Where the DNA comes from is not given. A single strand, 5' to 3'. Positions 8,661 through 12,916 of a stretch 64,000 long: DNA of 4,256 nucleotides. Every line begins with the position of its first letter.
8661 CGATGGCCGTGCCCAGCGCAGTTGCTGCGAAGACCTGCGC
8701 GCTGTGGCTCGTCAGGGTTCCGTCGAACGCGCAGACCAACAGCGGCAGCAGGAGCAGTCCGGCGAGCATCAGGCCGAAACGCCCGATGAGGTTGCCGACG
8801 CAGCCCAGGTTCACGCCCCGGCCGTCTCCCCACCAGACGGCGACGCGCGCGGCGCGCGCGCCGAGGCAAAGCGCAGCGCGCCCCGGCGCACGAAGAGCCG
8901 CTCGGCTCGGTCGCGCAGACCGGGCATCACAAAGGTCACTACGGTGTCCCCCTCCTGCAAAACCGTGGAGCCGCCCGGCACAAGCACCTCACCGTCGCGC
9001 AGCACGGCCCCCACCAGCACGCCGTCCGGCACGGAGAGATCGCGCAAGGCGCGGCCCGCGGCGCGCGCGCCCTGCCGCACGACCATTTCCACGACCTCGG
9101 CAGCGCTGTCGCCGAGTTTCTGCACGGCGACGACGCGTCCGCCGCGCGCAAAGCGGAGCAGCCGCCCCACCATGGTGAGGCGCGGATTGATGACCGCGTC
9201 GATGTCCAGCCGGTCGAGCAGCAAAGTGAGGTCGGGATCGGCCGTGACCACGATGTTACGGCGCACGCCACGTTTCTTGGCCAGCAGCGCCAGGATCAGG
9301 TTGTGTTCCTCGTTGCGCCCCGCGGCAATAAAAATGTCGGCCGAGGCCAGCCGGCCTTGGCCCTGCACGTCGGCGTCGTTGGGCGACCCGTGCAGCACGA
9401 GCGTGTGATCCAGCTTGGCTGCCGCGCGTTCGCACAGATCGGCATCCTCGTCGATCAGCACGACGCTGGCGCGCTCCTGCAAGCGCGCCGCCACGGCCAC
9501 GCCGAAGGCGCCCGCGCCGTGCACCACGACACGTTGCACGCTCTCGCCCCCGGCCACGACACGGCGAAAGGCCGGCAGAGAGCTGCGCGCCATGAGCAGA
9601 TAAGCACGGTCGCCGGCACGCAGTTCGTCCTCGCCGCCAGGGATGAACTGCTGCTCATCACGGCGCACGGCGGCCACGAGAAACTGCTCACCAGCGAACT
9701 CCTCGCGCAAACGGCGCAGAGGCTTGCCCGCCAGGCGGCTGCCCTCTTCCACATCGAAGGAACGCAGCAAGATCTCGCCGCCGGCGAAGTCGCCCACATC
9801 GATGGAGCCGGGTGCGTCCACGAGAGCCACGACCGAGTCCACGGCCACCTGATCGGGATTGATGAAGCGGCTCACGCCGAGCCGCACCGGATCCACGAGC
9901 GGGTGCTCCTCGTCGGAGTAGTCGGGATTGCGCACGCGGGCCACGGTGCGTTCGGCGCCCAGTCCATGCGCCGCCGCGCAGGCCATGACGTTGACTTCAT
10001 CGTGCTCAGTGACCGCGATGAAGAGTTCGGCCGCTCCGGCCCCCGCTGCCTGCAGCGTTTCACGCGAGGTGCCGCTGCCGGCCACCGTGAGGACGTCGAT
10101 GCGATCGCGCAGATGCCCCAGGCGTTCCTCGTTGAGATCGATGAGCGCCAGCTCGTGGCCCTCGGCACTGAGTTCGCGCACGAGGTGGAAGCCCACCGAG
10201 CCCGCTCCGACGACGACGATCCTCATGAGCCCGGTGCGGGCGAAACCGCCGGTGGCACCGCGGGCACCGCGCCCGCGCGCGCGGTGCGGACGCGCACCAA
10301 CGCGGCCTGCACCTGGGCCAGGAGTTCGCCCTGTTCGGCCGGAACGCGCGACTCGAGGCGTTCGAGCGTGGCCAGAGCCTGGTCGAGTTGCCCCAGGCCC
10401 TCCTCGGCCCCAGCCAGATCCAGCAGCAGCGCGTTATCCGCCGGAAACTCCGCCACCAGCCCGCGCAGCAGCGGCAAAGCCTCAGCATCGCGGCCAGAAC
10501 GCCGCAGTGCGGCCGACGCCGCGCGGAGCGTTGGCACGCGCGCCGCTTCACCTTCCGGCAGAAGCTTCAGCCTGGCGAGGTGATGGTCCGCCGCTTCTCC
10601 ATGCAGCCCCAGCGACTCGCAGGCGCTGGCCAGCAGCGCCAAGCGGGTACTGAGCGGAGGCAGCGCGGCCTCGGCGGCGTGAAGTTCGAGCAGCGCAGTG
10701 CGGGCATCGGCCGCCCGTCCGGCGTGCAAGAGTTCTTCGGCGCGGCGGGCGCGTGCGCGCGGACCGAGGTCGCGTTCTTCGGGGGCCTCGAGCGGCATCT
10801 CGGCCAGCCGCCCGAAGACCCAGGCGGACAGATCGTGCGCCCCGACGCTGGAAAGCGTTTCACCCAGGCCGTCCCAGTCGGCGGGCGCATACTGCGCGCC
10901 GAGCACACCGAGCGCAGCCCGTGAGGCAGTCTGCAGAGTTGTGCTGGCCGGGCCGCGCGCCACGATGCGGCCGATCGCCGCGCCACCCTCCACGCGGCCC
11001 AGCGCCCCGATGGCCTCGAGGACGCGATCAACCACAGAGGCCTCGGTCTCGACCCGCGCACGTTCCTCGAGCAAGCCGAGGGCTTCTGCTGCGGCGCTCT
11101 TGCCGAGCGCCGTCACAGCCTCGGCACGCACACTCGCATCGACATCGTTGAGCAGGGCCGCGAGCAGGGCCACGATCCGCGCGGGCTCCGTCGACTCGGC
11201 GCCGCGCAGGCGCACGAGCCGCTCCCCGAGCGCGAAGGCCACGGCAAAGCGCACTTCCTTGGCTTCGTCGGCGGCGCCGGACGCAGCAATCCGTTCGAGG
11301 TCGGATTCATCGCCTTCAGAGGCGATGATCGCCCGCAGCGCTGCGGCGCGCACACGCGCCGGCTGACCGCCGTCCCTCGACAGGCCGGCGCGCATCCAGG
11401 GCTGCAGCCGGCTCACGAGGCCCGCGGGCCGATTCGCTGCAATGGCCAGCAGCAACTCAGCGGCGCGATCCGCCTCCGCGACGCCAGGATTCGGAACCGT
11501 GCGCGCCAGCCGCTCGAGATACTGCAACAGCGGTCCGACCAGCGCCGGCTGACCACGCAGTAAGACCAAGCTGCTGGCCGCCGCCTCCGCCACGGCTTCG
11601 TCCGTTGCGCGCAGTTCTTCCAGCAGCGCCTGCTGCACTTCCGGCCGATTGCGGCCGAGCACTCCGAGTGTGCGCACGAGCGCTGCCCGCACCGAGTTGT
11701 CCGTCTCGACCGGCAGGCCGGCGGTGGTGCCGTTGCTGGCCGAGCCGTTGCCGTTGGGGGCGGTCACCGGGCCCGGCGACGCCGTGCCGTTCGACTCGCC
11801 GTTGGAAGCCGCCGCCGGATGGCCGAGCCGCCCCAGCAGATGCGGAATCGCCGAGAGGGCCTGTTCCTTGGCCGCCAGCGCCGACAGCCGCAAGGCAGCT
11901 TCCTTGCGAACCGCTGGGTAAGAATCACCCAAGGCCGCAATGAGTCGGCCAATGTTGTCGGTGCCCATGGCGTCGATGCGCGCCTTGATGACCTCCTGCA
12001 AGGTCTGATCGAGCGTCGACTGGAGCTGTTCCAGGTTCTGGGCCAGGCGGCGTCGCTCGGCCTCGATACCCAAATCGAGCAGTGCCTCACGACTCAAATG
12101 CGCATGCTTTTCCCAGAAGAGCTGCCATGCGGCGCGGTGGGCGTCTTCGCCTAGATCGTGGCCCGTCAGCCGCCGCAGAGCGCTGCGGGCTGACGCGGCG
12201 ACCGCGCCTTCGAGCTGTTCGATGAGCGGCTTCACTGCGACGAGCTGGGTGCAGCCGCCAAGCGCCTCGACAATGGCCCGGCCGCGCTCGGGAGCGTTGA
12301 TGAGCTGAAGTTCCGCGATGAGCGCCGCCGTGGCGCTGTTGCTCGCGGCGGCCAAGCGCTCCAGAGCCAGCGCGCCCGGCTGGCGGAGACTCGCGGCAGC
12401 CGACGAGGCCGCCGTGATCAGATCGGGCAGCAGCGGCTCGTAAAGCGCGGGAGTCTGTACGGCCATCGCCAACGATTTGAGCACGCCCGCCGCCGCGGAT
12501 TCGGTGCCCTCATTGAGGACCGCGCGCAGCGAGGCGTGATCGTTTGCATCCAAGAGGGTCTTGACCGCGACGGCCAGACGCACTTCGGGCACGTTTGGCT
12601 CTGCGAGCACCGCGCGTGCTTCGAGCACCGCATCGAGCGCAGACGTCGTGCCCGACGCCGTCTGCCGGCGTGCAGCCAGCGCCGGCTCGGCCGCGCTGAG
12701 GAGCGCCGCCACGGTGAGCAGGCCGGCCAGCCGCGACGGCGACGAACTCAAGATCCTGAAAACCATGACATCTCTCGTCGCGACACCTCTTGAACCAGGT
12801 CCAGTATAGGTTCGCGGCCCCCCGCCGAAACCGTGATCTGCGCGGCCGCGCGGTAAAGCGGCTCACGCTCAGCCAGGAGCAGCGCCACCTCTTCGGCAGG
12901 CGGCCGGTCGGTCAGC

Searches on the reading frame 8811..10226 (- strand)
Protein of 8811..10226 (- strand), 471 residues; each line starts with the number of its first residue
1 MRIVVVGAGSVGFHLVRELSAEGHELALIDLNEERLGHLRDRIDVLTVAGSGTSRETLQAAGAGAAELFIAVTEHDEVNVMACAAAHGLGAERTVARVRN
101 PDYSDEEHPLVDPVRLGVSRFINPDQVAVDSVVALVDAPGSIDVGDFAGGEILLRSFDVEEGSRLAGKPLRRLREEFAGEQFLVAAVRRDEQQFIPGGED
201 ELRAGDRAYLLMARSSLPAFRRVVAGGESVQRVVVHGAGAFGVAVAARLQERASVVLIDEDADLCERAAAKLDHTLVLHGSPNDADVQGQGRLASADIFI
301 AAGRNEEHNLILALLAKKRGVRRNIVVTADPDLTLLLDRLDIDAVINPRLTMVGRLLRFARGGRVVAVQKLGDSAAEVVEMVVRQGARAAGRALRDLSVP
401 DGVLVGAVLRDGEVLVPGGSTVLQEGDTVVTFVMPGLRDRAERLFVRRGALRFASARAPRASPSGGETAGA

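Call 63: search_protein_families(library=pfam, proteins=[window:8811-10226:-], max_evalue=0.0001)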
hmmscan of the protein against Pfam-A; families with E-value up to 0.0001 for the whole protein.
window:8811-10226:- (471 aa): 10 families
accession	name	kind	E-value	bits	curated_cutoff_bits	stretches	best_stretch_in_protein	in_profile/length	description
PF02254.24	TrkA_N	-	7.3e-44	149.2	23.8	2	3-105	1-103/116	TrkA-N domain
PF02080.26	TrkA_C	-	1.1e-25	89.7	27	2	155-223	2-69/71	TrkA-C domain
PF13241.12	NAD_binding_7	-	2.8e-08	34.7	22.1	0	2-102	9-96/104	Putative NAD(P)-binding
PF02558.23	ApbA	-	7.2e-06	26.1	22.2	0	3-42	1-39/150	Ketopantoate reductase PanE/ApbA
PF13450.12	NAD_binding_8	-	7.9e-06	26.5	21.9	0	237-269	3-36/68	NAD(P)-binding Rossmann-like domain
PF01266.30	DAO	-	1.9e-05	24.8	27.9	0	232-266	1-36/353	FAD dependent oxidoreductase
PF01210.29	NAD_Gly3P_dh_N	-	2.1e-05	25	23.1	0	233-288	2-58/158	NAD-dependent glycerol-3-phosphate dehydrogenase N-terminus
PF07992.20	Pyr_redox_2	-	2.4e-05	24.4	26.1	0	1-37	1-37/291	Pyridine nucleotide-disulphide oxidoreductase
PF03721.20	UDPG_MGDP_dh_N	-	4e-05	23.7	27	0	1-41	1-41/187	UDP-glucose/GDP-mannose dehydrogenase family, NAD binding domain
PF03807.23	F420_oxidored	-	9.9e-05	23.3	21.6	0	2-72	1-67/94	NADP oxidoreductase coenzyme F420-dependent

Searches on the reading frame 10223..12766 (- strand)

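Call 63: search_protein_families(library=pfam, proteins=[window:10223-12766:-], max_evalue=0.0001)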
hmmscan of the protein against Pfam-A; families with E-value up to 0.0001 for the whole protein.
window:10223-12766:- (847 aa): 2 families
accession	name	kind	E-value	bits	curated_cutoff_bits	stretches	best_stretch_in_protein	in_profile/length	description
PF13646.12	HEAT_2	-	2.6e-09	37.7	27.7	1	499-586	10-87/88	HEAT repeats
PF14559.12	TPR_19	-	2.6e-05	24.9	25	1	757-817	4-66/68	Tetratricopeptide repeat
